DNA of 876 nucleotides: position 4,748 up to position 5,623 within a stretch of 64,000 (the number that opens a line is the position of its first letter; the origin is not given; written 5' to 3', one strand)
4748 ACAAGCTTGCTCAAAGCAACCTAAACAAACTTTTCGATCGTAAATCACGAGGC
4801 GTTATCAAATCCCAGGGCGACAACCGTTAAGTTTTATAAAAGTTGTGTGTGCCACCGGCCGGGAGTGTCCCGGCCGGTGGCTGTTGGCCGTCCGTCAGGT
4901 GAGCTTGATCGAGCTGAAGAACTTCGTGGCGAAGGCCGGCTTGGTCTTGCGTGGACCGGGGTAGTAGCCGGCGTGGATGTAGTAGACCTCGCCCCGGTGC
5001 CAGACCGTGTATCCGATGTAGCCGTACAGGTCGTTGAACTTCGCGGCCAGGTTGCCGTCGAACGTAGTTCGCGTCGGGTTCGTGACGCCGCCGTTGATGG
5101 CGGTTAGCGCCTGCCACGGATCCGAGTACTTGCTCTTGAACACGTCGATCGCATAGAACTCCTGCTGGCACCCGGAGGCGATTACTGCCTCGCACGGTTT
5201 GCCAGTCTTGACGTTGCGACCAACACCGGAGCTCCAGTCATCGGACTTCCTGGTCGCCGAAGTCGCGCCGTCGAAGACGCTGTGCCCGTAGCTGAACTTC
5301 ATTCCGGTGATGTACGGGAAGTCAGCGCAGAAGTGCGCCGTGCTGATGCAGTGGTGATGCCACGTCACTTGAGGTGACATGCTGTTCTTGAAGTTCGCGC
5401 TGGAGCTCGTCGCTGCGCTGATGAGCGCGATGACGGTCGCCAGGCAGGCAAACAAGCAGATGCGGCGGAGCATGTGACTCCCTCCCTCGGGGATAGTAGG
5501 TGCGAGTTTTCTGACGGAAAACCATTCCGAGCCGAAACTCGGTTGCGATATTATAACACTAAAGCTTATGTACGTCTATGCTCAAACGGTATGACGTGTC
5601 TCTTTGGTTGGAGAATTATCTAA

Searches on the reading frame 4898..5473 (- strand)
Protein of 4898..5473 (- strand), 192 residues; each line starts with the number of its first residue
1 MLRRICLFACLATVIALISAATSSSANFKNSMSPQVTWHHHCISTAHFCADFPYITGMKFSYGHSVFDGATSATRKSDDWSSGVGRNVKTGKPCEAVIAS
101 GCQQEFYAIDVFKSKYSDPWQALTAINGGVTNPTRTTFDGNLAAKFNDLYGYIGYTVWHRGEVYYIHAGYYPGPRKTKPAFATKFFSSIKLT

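Call 49: search_protein_families(library=pfam, proteins=[window:4898-5473:-], max_evalue=1)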
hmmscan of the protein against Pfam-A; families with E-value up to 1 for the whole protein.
window:4898-5473:- (192 aa): 1 family
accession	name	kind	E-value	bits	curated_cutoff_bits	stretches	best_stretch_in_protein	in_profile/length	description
PF04535.17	CASP_dom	-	0.12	12.5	26.2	1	4-52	87-138/151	Casparian strip membrane protein domain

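Call 78: search_protein_families(library=ncbifam, proteins=[window:4898-5473:-], max_evalue=1)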
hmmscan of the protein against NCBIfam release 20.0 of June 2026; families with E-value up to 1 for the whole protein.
window:4898-5473:- (192 aa): 0 families

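Call 79: search_protein_families(library=phrogs, proteins=[window:4898-5473:-], max_evalue=0.1)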
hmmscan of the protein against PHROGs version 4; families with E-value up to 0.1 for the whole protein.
window:4898-5473:- (192 aa): 0 families
